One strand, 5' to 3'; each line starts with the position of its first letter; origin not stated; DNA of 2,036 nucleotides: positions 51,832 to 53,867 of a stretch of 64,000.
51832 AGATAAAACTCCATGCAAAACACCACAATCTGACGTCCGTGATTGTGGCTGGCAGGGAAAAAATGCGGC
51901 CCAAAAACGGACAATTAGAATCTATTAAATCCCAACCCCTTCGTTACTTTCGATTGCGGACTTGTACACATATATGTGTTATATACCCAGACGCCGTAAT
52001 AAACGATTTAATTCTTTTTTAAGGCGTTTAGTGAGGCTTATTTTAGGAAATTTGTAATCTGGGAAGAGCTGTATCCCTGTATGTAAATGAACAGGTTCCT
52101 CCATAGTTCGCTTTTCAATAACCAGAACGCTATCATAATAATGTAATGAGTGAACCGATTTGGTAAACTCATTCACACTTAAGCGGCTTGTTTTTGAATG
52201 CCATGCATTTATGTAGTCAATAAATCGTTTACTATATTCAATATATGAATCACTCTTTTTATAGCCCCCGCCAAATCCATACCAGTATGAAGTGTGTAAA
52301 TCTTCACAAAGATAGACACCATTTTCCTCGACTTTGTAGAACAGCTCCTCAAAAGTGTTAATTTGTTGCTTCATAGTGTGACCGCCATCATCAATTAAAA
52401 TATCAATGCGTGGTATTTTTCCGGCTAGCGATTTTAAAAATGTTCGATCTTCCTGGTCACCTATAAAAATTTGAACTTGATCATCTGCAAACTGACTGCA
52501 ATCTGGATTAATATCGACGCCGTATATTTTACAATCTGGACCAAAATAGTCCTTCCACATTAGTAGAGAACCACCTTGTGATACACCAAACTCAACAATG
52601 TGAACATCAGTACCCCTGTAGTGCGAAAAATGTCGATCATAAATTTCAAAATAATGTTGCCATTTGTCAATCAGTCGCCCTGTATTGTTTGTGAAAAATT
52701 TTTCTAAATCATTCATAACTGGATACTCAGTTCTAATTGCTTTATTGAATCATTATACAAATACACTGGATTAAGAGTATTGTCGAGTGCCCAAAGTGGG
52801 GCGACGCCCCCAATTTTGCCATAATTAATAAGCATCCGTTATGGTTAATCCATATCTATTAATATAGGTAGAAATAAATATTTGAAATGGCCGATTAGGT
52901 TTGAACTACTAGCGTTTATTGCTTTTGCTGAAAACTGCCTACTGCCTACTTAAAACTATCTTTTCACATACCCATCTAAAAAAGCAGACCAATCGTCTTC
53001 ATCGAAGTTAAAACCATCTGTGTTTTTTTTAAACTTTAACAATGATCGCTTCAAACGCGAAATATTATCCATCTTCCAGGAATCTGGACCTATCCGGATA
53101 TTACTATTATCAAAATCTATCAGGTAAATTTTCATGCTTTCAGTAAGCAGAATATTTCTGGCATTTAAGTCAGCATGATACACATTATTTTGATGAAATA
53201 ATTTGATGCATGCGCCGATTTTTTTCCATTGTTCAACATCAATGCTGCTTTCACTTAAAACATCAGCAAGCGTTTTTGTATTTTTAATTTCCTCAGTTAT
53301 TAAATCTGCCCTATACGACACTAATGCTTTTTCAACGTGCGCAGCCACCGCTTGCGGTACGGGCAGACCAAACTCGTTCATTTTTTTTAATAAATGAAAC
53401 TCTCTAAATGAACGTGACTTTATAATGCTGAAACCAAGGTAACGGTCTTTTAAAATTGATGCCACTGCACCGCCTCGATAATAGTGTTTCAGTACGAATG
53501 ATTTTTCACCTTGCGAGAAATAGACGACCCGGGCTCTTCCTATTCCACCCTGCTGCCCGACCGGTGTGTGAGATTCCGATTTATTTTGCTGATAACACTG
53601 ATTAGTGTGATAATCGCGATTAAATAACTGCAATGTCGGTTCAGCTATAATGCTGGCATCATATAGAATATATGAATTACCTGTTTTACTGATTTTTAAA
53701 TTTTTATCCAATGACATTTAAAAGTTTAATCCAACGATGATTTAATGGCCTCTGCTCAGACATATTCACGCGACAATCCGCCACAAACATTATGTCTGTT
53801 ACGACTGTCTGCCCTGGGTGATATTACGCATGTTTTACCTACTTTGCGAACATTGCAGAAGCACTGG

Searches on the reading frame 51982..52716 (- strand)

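Call 77: search_protein_families(library=pfam, proteins=[window:51982-52716:-], max_evalue=0.001)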
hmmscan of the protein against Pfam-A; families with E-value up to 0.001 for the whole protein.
window:51982-52716:- (245 aa): 1 family
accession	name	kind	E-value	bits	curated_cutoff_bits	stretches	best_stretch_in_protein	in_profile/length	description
PF13578.12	Methyltransf_24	-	1.4e-06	29.5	26.3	1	41-139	1-104/105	Methyltransferase domain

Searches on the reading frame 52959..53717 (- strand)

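Call 77: search_protein_families(library=pfam, proteins=[window:52959-53717:-], max_evalue=0.001)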
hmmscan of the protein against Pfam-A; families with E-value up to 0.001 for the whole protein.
window:52959-53717:- (253 aa): 7 families
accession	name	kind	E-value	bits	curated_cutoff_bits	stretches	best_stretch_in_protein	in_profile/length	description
PF06293.20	Kdo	-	3.2e-44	151.3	21.3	1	63-250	18-207/207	Lipopolysaccharide kinase (Kdo/WaaP) family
PF01163.29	RIO1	-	1.8e-11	44.5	22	1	95-203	47-149/187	RIO domain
PF00069.31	Pkinase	-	7.9e-07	29.2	31.7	1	139-206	74-146/263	Protein kinase domain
PF19974.5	TCAD9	-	0.00015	21.5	40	1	179-206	299-325/429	Ternary complex associated domain 9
PF07714.23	PK_Tyr_Ser-Thr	-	0.00016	21.5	23.1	1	69-202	72-146/258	Protein tyrosine and serine/threonine kinase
PF01636.29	APH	-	0.00022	21.5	23.2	0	179-205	170-197/239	Phosphotransferase enzyme family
PF01633.27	Choline_kinase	-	0.00095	19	29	0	128-205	113-191/300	Choline/ethanolamine kinase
